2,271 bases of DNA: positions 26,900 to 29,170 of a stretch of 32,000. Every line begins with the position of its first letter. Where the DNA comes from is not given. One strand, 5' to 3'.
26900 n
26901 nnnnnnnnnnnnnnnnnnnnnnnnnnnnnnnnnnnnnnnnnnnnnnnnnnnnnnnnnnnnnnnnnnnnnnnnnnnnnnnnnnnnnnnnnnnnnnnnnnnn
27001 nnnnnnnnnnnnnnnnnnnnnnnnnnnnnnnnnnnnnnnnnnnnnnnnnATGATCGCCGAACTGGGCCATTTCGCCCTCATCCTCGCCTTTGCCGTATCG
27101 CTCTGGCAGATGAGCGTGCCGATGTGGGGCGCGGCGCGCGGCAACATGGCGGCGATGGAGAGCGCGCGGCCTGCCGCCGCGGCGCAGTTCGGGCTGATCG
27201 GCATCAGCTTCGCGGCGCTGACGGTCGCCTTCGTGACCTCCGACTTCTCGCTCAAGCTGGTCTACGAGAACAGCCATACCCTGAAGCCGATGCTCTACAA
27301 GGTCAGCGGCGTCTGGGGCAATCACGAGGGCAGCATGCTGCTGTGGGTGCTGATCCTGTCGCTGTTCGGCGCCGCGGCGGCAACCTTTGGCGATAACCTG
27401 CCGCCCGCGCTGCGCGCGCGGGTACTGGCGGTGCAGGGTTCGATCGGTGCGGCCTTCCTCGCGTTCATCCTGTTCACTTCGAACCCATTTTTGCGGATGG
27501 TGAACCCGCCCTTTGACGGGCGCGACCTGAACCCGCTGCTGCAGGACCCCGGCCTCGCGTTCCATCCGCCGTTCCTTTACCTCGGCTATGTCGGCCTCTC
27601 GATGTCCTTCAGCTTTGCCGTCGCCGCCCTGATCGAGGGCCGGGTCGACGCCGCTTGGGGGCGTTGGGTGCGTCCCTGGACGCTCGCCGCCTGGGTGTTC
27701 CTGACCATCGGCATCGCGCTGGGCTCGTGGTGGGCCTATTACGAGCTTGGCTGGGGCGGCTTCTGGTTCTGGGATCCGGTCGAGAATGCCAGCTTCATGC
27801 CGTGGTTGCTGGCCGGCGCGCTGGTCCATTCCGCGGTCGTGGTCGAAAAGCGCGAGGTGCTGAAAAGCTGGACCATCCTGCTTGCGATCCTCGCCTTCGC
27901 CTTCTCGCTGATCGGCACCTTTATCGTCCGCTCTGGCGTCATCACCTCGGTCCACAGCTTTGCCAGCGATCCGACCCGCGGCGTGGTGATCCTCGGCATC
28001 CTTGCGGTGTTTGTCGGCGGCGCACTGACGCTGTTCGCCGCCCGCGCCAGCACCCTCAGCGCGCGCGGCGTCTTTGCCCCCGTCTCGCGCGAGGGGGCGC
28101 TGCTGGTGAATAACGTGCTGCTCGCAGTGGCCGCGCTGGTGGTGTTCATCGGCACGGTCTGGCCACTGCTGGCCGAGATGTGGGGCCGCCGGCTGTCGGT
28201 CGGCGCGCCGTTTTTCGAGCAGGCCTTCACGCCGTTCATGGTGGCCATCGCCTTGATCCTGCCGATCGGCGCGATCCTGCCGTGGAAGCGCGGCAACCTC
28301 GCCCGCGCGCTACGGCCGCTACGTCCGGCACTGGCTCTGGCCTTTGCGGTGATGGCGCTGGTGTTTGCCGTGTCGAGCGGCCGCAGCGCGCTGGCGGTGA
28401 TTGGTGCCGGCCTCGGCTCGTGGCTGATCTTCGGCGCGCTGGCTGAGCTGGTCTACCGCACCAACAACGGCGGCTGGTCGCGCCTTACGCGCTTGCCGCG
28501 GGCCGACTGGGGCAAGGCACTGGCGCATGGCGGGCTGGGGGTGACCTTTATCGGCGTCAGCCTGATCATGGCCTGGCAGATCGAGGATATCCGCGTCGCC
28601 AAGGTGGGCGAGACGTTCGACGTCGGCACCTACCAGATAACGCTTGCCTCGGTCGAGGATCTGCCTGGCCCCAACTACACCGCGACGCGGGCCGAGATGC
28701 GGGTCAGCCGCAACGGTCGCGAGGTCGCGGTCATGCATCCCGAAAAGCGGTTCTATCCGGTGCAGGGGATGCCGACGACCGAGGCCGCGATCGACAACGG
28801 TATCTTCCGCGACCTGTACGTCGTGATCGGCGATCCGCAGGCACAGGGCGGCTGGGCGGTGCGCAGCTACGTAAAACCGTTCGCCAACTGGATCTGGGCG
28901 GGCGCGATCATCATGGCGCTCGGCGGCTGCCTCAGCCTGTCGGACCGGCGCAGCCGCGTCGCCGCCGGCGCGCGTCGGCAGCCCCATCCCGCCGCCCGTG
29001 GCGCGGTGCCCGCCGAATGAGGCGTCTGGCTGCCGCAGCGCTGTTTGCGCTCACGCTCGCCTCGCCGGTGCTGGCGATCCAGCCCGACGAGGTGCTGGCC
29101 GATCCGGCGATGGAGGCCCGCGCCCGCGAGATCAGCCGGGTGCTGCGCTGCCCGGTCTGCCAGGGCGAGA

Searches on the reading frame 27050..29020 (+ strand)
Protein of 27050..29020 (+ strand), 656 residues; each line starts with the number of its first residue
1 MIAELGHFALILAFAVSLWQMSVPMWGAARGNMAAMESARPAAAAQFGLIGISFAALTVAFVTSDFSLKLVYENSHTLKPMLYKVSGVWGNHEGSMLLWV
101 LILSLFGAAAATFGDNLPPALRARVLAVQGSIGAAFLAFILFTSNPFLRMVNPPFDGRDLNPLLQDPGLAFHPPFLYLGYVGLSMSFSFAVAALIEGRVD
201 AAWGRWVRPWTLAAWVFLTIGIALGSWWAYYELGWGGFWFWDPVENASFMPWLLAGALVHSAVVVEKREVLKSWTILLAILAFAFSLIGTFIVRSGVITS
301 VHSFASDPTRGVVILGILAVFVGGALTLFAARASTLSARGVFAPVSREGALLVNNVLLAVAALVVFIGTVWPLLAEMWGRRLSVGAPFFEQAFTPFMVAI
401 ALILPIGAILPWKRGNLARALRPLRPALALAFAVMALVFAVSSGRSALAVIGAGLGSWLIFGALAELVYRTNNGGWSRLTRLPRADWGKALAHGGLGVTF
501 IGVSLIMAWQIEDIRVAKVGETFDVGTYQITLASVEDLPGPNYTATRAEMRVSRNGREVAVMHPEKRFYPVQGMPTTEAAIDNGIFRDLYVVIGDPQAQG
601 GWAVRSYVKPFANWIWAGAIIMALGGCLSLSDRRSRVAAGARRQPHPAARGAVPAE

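Call 50: search_protein_families(library=pfam, proteins=[window:27050-29020:+])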
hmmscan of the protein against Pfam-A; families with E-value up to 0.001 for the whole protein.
window:27050-29020:+ (656 aa): 2 families
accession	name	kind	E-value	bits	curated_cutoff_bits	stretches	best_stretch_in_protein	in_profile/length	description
PF16327.10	CcmF_C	-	7.4e-119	397.2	28.7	1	315-633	1-323/323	Cytochrome c-type biogenesis protein CcmF C-terminal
PF01578.25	Cytochrom_C_asm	-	3.4e-52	177.6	29.9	1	89-295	1-206/212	Cytochrome C assembly protein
